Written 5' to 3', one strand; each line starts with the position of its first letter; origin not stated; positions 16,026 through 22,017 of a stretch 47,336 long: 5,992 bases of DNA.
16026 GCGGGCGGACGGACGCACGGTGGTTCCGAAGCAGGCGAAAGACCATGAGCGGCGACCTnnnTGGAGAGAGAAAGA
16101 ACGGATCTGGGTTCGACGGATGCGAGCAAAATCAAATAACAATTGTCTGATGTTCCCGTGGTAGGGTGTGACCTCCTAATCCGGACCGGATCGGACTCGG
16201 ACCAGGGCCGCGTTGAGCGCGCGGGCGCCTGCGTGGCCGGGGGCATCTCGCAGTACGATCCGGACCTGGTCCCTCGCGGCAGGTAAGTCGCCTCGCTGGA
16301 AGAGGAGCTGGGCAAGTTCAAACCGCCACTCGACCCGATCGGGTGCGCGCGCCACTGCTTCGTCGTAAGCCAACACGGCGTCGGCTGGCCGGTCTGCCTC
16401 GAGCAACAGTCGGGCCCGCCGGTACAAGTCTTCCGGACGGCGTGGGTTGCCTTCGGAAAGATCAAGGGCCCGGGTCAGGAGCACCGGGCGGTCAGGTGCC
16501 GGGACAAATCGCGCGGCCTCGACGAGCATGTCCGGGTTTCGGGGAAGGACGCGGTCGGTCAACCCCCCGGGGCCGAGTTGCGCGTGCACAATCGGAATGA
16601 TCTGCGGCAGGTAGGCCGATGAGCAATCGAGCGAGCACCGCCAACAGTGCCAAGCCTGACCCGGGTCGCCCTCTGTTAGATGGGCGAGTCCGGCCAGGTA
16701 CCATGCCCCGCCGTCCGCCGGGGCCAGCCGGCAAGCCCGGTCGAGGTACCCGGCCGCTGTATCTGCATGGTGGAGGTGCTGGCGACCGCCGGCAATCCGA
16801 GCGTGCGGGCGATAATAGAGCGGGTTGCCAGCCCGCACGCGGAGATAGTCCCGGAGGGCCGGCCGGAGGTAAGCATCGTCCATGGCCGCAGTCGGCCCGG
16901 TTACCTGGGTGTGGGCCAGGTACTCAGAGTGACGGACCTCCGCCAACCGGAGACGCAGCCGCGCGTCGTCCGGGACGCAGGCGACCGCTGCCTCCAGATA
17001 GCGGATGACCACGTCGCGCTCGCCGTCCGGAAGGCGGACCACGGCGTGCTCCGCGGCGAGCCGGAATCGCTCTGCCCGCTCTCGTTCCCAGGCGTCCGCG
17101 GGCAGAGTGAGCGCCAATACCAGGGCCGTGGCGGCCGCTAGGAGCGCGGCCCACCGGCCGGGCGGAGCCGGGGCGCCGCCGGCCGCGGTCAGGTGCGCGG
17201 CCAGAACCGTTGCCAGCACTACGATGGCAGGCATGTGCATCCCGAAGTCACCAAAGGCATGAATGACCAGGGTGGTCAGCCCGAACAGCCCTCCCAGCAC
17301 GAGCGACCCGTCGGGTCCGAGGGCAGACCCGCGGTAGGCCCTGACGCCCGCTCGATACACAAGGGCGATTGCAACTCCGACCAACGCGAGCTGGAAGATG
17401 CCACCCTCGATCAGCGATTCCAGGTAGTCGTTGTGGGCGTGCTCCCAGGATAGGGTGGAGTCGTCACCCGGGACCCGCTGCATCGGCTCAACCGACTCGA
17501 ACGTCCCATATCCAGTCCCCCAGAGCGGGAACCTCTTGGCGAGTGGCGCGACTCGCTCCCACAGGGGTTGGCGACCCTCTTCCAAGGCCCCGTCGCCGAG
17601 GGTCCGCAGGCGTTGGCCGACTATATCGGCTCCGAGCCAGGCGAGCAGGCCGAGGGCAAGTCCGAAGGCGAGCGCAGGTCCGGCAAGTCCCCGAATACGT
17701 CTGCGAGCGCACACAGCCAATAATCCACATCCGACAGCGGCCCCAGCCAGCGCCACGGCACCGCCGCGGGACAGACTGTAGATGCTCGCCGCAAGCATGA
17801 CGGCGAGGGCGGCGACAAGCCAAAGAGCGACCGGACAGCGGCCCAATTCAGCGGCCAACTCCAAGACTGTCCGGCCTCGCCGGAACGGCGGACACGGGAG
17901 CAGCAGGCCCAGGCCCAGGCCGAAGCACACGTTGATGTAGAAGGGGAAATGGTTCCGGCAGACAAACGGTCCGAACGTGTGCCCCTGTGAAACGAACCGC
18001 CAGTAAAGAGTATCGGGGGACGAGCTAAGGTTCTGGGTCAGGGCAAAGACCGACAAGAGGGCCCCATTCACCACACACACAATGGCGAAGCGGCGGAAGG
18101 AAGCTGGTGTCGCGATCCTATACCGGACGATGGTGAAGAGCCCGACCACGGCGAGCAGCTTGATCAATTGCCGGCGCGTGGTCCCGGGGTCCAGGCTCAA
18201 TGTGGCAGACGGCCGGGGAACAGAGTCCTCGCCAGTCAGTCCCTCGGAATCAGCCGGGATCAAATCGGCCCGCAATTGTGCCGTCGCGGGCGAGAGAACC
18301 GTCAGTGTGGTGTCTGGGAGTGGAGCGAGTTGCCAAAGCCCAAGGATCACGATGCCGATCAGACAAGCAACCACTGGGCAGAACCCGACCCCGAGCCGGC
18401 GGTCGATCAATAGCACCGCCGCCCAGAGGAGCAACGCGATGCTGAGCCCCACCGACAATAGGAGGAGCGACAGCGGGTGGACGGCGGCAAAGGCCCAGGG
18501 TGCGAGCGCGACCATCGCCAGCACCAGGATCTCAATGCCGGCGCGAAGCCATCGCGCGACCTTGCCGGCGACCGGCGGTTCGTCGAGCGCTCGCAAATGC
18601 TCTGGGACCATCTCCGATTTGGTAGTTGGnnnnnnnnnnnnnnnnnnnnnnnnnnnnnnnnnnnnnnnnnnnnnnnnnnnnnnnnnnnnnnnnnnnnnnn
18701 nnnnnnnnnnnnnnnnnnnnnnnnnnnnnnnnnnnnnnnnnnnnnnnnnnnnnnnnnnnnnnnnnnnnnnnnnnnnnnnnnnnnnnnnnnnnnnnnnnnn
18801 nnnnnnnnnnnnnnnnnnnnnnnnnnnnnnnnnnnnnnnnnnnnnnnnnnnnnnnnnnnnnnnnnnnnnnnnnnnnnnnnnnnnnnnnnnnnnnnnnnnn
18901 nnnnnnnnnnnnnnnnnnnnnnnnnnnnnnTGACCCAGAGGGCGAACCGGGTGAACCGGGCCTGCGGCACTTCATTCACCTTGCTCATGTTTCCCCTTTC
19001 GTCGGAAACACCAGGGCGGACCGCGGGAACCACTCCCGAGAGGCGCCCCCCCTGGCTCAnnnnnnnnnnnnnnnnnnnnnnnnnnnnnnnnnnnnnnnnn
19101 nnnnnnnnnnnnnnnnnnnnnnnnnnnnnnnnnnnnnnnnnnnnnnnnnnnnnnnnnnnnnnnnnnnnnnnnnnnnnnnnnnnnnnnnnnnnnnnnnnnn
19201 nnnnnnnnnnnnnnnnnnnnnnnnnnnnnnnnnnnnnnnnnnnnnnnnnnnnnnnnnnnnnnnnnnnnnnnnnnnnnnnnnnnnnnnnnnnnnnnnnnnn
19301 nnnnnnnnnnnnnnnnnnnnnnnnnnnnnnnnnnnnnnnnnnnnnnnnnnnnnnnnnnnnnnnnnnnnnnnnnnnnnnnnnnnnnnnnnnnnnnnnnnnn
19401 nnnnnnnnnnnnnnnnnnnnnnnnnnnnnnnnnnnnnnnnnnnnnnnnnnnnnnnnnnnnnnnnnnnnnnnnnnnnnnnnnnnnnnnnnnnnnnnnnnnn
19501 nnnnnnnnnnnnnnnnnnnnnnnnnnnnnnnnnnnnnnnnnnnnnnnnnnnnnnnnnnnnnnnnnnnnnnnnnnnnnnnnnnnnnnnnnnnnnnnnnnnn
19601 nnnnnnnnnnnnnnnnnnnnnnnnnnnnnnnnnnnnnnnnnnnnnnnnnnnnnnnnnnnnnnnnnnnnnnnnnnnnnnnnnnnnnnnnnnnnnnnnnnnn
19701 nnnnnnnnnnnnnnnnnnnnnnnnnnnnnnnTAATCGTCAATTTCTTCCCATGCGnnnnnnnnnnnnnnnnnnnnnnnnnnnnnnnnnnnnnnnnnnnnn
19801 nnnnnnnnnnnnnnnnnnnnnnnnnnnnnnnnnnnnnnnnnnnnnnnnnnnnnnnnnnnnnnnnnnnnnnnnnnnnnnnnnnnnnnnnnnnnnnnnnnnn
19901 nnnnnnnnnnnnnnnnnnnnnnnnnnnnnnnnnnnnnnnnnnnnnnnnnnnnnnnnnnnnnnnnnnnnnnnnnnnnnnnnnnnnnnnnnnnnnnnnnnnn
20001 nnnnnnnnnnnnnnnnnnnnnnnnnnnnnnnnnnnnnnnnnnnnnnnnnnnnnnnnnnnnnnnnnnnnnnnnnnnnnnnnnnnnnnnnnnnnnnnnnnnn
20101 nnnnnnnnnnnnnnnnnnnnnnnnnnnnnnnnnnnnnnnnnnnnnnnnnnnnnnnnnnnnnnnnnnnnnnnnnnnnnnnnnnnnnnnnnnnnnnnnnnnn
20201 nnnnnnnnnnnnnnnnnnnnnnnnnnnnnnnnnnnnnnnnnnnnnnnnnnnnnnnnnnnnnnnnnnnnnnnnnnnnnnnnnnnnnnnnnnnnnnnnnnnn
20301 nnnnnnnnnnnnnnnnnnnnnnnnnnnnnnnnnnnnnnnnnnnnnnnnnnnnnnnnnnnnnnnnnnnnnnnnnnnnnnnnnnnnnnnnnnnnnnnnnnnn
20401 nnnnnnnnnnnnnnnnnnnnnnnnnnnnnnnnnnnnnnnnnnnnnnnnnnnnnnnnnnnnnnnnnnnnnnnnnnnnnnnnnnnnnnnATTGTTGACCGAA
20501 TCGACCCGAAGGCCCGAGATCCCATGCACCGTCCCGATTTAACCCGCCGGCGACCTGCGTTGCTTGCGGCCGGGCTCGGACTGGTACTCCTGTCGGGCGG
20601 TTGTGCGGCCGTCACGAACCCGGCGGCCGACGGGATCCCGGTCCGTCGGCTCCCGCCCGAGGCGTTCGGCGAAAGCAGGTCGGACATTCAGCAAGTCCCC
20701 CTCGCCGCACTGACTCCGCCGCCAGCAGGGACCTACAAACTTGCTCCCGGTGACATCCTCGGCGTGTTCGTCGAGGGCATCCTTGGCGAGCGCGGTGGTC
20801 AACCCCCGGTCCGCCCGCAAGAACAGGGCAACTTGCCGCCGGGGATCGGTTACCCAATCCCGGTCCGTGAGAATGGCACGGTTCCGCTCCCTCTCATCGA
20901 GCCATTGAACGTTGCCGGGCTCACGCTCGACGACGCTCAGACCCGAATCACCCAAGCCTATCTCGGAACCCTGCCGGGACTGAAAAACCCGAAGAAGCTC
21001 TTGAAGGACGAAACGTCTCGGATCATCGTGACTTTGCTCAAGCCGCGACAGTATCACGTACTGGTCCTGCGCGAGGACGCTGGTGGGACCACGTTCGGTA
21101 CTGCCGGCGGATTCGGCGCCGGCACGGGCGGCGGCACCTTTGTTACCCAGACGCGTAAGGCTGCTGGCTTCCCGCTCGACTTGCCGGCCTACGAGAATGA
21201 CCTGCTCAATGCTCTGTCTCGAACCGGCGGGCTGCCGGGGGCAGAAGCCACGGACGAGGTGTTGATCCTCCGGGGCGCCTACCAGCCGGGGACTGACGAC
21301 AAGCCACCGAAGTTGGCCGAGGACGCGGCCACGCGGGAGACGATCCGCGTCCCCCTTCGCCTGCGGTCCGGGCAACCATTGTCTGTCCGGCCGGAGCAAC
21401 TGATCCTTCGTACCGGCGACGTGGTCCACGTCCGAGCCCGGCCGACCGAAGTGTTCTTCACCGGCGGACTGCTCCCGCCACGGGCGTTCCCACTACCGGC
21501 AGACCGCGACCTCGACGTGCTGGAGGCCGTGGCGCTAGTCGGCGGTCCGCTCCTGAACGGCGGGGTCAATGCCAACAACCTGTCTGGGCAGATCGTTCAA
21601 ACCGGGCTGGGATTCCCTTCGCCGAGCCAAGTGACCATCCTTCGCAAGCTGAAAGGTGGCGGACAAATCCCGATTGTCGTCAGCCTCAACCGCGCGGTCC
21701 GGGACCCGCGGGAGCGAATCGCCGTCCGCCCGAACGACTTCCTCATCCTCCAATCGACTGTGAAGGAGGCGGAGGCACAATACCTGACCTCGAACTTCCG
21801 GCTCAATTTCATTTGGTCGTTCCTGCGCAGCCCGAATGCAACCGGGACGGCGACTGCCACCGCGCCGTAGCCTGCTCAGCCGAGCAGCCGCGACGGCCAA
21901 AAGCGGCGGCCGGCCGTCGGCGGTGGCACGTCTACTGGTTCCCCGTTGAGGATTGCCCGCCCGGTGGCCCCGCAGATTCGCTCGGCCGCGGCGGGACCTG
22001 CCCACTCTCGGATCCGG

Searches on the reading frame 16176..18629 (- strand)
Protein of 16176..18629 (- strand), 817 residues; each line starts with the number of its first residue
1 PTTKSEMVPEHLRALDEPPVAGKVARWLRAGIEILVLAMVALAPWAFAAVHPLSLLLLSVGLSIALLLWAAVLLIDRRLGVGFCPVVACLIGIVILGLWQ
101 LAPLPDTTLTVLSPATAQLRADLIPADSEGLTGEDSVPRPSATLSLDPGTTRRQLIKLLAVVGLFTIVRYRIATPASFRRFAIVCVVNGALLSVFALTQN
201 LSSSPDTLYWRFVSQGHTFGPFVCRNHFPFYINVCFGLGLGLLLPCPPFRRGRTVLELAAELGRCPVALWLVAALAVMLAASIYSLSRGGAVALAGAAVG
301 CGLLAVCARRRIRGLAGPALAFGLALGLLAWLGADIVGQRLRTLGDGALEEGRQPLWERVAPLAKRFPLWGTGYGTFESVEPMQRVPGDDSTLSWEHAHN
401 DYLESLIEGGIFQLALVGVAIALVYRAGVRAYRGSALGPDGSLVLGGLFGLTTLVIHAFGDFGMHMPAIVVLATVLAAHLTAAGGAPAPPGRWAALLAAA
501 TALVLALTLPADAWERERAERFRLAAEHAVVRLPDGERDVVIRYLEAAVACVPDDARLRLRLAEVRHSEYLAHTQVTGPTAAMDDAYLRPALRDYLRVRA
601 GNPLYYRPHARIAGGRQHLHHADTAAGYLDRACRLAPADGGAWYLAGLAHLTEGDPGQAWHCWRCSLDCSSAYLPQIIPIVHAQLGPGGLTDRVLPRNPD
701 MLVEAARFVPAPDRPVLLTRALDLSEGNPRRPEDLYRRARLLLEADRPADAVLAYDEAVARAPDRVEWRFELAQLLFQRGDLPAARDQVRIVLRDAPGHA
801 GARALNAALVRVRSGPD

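Call 20: search_protein_families(library=pfam, proteins=[window:16176-18629:-], max_evalue=0.001)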
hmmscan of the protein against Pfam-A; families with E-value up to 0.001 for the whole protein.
window:16176-18629:- (817 aa): 7 families
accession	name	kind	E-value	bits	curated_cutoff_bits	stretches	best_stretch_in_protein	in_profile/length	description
PF04932.20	Wzy_C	-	1.8e-18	67.2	31.7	1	273-416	1-147/149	O-Antigen ligase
PF13432.12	TPR_16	-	3.3e-09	37.5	32.7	1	736-799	1-64/65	Tetratricopeptide repeat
PF13428.12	TPR_14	-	3.3e-08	33.9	23.5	1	733-775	2-44/44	Tetratricopeptide repeat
PF13431.12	TPR_17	-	4.2e-07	30.2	24.4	0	754-786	1-33/34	Tetratricopeptide repeat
PF14559.12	TPR_19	-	8.9e-07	29.6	25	1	742-808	1-67/68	Tetratricopeptide repeat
PF07719.23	TPR_2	-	3.2e-06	27.3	27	0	733-764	2-33/34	Tetratricopeptide repeat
PF24575.1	TPR_Slam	-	0.00014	22.6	35.2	1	736-788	51-103/104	Surface lipoprotein assembly modifier, N-terminal TPR repeats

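Call 94: search_protein_families(library=ncbifam, proteins=[window:16176-18629:-], max_evalue=0.00001)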
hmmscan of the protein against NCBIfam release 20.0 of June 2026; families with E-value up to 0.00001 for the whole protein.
window:16176-18629:- (817 aa): 1 family
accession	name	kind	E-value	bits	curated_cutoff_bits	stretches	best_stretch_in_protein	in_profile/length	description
TIGR02917.1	PEP_TPR_lipo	equivalog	1.1e-07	30.2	312.2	0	723-787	13-282/899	XrtA/PEP-CTERM system TPR-repeat protein PrsT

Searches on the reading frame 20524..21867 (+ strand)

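Call 20: search_protein_families(library=pfam, proteins=[window:20524-21867:+], max_evalue=0.001)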
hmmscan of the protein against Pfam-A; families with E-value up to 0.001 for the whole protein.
window:20524-21867:+ (448 aa): 1 family
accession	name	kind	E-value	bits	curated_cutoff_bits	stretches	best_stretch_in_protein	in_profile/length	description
PF02563.21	Poly_export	-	7.7e-11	42.5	28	1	67-148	3-64/77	Polysaccharide biosynthesis/export protein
